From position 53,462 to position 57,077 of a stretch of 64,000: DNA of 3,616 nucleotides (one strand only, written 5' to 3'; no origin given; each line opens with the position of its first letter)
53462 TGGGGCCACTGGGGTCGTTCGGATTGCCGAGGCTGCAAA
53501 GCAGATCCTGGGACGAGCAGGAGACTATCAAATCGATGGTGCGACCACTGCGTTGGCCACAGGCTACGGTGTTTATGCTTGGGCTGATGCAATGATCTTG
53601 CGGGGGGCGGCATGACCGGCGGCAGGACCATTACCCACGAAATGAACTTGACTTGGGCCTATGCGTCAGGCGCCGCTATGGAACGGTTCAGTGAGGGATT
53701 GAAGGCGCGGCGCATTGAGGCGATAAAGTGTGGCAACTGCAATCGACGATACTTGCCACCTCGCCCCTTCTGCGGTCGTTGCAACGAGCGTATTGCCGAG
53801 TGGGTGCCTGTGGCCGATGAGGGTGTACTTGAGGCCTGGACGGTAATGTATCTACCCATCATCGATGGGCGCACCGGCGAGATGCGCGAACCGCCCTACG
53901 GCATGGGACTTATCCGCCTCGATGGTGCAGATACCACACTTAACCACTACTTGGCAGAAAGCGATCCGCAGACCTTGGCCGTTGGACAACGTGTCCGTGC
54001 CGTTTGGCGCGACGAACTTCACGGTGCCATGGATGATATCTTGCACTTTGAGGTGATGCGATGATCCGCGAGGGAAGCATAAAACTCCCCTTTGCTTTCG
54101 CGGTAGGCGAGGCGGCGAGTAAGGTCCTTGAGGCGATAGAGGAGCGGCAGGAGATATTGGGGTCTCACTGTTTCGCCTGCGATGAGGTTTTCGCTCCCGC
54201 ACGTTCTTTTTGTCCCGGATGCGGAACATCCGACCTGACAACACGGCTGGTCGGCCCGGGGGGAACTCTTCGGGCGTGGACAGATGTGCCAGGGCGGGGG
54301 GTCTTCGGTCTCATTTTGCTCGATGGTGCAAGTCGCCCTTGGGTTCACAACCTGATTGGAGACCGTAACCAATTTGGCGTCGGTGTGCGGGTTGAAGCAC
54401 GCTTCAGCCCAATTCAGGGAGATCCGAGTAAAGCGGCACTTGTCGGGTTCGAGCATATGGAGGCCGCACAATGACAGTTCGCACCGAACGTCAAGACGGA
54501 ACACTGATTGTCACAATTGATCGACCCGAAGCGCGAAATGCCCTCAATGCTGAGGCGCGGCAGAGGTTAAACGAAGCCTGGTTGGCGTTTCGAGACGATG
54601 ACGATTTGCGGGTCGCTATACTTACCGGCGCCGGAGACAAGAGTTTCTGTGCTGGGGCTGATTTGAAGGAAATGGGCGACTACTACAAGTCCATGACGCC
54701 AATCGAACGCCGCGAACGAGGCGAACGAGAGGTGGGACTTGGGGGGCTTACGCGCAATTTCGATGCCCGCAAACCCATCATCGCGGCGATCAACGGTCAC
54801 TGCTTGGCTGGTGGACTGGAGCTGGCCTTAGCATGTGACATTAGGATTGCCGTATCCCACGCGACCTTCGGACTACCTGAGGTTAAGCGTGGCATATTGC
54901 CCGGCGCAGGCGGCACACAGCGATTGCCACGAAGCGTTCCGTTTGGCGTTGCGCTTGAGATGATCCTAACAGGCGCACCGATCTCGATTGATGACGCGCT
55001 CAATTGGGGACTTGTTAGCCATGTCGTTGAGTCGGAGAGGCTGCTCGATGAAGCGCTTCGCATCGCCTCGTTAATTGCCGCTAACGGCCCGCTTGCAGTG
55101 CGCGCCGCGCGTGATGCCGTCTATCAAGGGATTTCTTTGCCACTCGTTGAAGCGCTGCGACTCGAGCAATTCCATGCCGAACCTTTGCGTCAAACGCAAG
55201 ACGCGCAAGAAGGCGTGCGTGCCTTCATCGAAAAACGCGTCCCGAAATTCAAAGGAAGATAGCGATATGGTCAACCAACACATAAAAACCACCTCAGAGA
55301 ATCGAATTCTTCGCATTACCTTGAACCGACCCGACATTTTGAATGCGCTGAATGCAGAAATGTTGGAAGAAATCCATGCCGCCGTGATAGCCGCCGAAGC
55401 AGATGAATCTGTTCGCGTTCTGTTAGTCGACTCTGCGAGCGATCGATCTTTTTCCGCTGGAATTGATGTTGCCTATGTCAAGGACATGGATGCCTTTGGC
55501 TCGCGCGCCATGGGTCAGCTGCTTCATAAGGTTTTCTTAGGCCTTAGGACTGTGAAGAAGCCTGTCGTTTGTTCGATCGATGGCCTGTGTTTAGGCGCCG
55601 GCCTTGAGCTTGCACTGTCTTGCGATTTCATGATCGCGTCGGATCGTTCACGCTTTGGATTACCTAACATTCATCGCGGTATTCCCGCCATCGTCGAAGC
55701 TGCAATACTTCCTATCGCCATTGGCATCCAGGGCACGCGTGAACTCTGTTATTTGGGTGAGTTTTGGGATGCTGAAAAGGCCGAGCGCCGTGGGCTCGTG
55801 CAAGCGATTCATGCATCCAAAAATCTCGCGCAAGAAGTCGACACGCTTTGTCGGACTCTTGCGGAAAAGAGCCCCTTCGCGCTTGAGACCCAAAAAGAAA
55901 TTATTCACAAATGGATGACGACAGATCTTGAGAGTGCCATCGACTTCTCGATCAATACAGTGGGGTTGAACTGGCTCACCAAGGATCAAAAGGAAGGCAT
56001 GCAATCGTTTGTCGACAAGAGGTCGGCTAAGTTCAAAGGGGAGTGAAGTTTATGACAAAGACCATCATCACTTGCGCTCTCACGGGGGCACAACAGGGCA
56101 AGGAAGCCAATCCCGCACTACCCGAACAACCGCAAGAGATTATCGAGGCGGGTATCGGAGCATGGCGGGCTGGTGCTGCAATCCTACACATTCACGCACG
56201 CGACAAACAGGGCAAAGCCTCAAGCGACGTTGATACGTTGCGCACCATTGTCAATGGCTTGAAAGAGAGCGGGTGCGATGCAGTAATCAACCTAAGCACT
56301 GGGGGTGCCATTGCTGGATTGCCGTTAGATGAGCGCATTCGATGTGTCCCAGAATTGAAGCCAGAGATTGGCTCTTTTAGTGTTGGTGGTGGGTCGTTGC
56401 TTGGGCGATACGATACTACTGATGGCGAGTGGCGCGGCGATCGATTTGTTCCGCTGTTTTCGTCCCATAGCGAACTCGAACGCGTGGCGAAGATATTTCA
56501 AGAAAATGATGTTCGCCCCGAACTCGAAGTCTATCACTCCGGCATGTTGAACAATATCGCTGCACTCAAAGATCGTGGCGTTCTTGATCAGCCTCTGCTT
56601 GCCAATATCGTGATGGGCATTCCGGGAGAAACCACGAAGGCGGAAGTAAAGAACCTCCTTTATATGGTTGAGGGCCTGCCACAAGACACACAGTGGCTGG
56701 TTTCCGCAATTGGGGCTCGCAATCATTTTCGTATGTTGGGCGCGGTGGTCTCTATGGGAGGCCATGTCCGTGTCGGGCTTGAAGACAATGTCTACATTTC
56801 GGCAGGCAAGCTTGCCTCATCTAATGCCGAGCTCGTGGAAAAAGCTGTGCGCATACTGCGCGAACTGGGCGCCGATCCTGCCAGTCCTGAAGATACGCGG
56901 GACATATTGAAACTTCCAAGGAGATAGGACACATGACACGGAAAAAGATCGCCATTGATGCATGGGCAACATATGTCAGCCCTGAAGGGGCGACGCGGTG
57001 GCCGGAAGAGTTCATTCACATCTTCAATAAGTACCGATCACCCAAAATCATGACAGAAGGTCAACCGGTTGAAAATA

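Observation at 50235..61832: Fourteen-gene, translationally coupled CoA-thioester operon that I cannot map to a textbook pathway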

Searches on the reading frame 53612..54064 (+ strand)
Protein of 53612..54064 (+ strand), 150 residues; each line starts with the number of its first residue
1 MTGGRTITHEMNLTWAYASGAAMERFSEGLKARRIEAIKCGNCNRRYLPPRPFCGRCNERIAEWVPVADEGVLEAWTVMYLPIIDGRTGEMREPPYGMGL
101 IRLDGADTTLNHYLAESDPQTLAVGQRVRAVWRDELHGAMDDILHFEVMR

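Call 4: search_protein_families(library=pfam, proteins=[window:53612-54064:+])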
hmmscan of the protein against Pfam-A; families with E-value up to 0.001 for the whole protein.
window:53612-54064:+ (150 aa): 2 families
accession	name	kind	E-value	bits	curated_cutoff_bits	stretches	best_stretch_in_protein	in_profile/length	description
PF01796.24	OB_ChsH2_C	-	1.7e-14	53.9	27.1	1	64-133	1-65/65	ChsH2, C-terminal OB-fold domain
PF12172.15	zf-ChsH2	-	8.5e-07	29.1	23.2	1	28-57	2-31/37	ChsH2, rubredoxin-like zinc ribbon domain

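Call 10: search_protein_families(library=ncbifam, proteins=[window:53612-54064:+], max_evalue=0.00001)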
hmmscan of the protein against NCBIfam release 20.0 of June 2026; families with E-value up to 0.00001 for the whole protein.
window:53612-54064:+ (150 aa): 0 families

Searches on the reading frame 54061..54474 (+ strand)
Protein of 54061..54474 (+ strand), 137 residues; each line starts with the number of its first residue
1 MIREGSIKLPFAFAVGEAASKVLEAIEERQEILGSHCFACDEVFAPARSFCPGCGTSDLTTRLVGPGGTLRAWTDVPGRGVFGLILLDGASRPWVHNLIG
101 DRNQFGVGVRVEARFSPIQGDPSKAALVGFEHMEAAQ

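Call 4: search_protein_families(library=pfam, proteins=[window:54061-54474:+])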
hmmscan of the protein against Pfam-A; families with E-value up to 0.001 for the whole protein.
window:54061-54474:+ (137 aa): 1 family
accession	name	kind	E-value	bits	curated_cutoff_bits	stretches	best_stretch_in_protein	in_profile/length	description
PF12172.15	zf-ChsH2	-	1.1e-07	31.9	23.2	1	28-59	5-36/37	ChsH2, rubredoxin-like zinc ribbon domain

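Call 10: search_protein_families(library=ncbifam, proteins=[window:54061-54474:+], max_evalue=0.00001)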
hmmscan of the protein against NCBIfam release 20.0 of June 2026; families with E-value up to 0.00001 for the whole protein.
window:54061-54474:+ (137 aa): 0 families

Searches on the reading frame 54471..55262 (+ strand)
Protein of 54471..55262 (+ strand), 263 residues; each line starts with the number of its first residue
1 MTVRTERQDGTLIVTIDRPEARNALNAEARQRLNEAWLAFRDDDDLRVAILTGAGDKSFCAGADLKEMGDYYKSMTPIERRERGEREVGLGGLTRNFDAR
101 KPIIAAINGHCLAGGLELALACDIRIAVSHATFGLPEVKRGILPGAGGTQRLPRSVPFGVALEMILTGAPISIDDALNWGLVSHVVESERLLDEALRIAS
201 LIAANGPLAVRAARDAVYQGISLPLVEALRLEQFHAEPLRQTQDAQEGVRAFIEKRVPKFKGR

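Call 4: search_protein_families(library=pfam, proteins=[window:54471-55262:+])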
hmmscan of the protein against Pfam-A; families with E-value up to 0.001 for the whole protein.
window:54471-55262:+ (263 aa): 2 families
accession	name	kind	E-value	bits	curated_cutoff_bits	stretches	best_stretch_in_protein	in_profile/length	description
PF00378.25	ECH_1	-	9.5e-66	222.1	27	1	7-262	2-250/251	Enoyl-CoA hydratase/isomerase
PF16113.10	ECH_2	-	4.9e-36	125.3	27.2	1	13-191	3-177/335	Enoyl-CoA hydratase/isomerase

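Call 10: search_protein_families(library=ncbifam, proteins=[window:54471-55262:+], max_evalue=0.00001)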
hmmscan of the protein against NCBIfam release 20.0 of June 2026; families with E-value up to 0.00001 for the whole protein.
window:54471-55262:+ (263 aa): 73 families (the best 25 are shown)
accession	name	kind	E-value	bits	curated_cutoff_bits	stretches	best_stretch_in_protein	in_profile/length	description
NF051848.1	EnCoAHydtEchA19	equivalog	1.3e-82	277.3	400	1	3-263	2-258/258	enoyl-CoA hydratase EchA19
NF006100.0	PRK08252.1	subfamily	2.5e-72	243.5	282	1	2-263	4-254/254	crotonase/enoyl-CoA hydratase family protein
NF005864.0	PRK07799.1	equivalog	4.9e-72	242.3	316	1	5-263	12-266/266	crotonase/enoyl-CoA hydratase family protein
NF042430.2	EnCoAhydt_DpgD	equivalog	2e-71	240.5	400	1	7-262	3-257/258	enoyl-CoA-hydratase DpgD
NF005802.0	PRK07657.1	equivalog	2.3e-69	233.8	363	1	8-262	11-259/260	enoyl-CoA hydratase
NF004475.0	PRK05809.1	subfamily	1.3e-67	228.1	394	1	4-263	7-260/260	short-chain-enoyl-CoA hydratase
NF006007.0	PRK08138.1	subfamily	7.5e-67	225.4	355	1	5-263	12-261/261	enoyl-CoA hydratase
NF007239.0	PRK09674.1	equivalog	5.3e-66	222.7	371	1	5-263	8-257/257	2,3-dehydroadipyl-CoA hydratase PaaF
NF005803.0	PRK07658.1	equivalog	3.1e-61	207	313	1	4-263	5-257/257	enoyl-CoA hydratase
NF004840.0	PRK06190.1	equivalog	4e-59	200.3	253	1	3-244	6-240/260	enoyl-CoA hydratase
NF004517.0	PRK05862.1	equivalog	1.7e-58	198.1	396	1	3-262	6-256/257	enoyl-CoA hydratase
NF002936.2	PRK03580.1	equivalog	2.2e-58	197.7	500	1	5-263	7-261/261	crotonobetainyl-CoA hydratase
NF006699.0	PRK09245.1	subfamily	7.3e-57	192.6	354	1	3-263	5-266/266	crotonase/enoyl-CoA hydratase family protein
NF005126.0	PRK06563.1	subfamily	5.4e-56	189.9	261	1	2-263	8-263/263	crotonase/enoyl-CoA hydratase family protein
NF005073.0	PRK06495.1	subfamily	4e-55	186.9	296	1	5-263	8-257/257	enoyl-CoA hydratase/isomerase family protein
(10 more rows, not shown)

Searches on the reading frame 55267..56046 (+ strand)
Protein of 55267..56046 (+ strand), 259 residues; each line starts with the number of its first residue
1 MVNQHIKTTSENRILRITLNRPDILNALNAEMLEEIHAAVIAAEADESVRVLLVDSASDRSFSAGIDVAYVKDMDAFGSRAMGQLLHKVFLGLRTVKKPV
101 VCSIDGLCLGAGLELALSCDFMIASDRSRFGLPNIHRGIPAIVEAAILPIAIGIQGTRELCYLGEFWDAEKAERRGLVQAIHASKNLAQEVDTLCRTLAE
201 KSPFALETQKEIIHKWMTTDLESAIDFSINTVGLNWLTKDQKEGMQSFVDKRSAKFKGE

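Call 4: search_protein_families(library=pfam, proteins=[window:55267-56046:+])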
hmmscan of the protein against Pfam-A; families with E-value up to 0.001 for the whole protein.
window:55267-56046:+ (259 aa): 2 families
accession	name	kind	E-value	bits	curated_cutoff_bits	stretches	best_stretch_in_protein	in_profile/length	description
PF00378.25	ECH_1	-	6.4e-48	163.7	27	1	11-258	3-250/251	Enoyl-CoA hydratase/isomerase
PF16113.10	ECH_2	-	3.6e-29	102.8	27.2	1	16-138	3-128/335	Enoyl-CoA hydratase/isomerase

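Call 10: search_protein_families(library=ncbifam, proteins=[window:55267-56046:+], max_evalue=0.00001)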
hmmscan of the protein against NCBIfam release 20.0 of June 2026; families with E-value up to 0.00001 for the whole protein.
window:55267-56046:+ (259 aa): 70 families (the best 25 are shown)
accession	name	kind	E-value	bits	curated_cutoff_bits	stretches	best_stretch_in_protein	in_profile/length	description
NF004475.0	PRK05809.1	subfamily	1.2e-58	198.6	394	1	6-258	6-259/260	short-chain-enoyl-CoA hydratase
NF004795.0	PRK06143.1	subfamily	2.7e-54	184.4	283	1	3-253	7-258/260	enoyl-CoA hydratase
NF004517.0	PRK05862.1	equivalog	1.1e-48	166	396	1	3-257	3-255/257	enoyl-CoA hydratase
NF051848.1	EnCoAHydtEchA19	equivalog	1.2e-46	159.4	400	1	7-258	3-257/258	enoyl-CoA hydratase EchA19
NF007239.0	PRK09674.1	equivalog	2.9e-46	158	371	1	6-258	6-256/257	2,3-dehydroadipyl-CoA hydratase PaaF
NF004796.0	PRK06144.1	subfamily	1.1e-45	156.2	272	1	3-259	7-262/262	enoyl-CoA hydratase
NF005802.0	PRK07657.1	equivalog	3e-44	151.5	363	1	8-259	8-260/260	enoyl-CoA hydratase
NF004781.0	PRK06127.1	subfamily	2.2e-42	145.6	291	1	3-258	10-268/269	enoyl-CoA hydratase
NF006008.0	PRK08139.1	equivalog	3.1e-42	145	313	1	5-258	12-265/266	enoyl-CoA hydratase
NF004840.0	PRK06190.1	equivalog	8.6e-42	143.5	253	1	4-228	4-228/260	enoyl-CoA hydratase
NF006007.0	PRK08138.1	subfamily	5.5e-41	140.7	355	1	7-258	11-260/261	enoyl-CoA hydratase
NF006109.0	PRK08260.1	subfamily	9.3e-41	140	320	2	88-258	104-277/296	enoyl-CoA hydratase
NF005126.0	PRK06563.1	subfamily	9.3e-40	136.6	261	1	4-258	7-262/263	crotonase/enoyl-CoA hydratase family protein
TIGR02280.1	PaaB1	equivalog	9.5e-40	136.7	345.15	1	10-259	5-256/256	2-(1,2-epoxy-1,2-dihydrophenyl)acetyl-CoA isomerase PaaG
NF005803.0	PRK07658.1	equivalog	4.8e-39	134.3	313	1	5-258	3-256/257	enoyl-CoA hydratase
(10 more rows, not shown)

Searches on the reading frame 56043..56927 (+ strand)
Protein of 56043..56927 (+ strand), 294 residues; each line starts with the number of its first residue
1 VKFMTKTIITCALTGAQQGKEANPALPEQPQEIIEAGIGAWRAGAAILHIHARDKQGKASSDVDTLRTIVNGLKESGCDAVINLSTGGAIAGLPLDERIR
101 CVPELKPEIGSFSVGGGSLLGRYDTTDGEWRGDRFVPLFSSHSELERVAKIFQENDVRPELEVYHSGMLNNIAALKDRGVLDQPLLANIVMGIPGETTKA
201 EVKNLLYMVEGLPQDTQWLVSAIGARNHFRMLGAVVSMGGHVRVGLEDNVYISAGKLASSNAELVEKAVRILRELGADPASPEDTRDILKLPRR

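Call 4: search_protein_families(library=pfam, proteins=[window:56043-56927:+])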
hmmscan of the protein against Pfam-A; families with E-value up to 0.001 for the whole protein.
window:56043-56927:+ (294 aa): 1 family
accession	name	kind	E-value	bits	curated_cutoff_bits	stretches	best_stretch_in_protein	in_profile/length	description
PF05853.18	BKACE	-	3.8e-85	286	24.8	1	6-291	1-274/274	beta-keto acid cleavage enzyme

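Call 10: search_protein_families(library=ncbifam, proteins=[window:56043-56927:+], max_evalue=0.00001)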
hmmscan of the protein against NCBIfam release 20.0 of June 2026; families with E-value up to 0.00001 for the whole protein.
window:56043-56927:+ (294 aa): 4 families
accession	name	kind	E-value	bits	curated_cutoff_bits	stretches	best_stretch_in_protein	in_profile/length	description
NF052387.1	Lys_ferment_KCE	equivalog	1.2e-74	251.1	382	1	6-291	1-267/267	3-keto-5-aminohexanoate cleavage enzyme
NF053538.1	DixhxACActTsKce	equivalog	5.5e-63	212.9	430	1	3-291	3-302/310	3,5-dioxohexanoate:acetyl-CoA acetone transferase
NF053568.1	3OXCoAcCUPNH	equivalog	5.2e-52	176.8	350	2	145-292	125-273/274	3-oxoadipate:acetyl-CoA acetyltransferase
NF052389.1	Lys_KAL_CLE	exception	1.5e-41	142.6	725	1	6-291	170-436/440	bifunctional 3-aminobutyryl-CoA ammonia lyase/3-keto-5-aminohexanoate cleavage enzyme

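Call 15: search_solved_structures(query=window:56043-56927:+, max_evalue=0.00001)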
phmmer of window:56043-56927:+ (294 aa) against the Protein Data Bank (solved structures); distinct sequences matched with E-value up to 0.00001: 14.
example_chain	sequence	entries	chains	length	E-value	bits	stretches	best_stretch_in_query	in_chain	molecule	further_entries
3lot_A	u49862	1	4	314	3.7e-58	200.7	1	7-291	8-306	uncharacterized protein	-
3e02_A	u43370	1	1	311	3.2e-45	158.2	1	1-291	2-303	uncharacterized protein DUF849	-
2y7d_A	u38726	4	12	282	1.6e-44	155.9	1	7-291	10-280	3-KETO-5-AMINOHEXANOATE CLEAVAGE ENZYME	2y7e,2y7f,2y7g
8rio_A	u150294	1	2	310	3.8e-42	148.1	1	4-291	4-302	3-keto-5-aminohexanoate cleavage protein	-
8rip_A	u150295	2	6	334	4.9e-42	147.8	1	4-291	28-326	3-keto-5-aminohexanoate cleavage protein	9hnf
9zsc_A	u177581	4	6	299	1.4e-40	143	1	5-291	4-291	3-keto-5-aminohexanoate cleavage protein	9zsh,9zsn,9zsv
3c6c_A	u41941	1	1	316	5.5e-39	137.7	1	5-293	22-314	3-keto-5-aminohexanoate cleavage enzyme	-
3e49_A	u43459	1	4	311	3.2e-36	128.7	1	5-291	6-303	uncharacterized protein DUF849 with a TIM barrel fold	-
3no5_A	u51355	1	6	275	1.2e-26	97.3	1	7-291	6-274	Uncharacterized protein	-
3chv_A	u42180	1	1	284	2.8e-26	96.1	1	8-292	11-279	Prokaryotic domain of unknown function (DUF849) with a TIM barrel fold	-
3fa5_A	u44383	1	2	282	9.7e-25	91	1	8-290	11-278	protein of unknown function (DUF849)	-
5zmy_A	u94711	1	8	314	1.1e-23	87.6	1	6-291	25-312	Cis-epoxysuccinate hydrolase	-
5zmu_A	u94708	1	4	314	1.5e-23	87.1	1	6-291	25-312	Cis-epoxysuccinate hydrolase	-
4nna_A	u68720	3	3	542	3.4e-07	33.4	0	9-72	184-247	OBCA, Oxalate Biosynthetic Component A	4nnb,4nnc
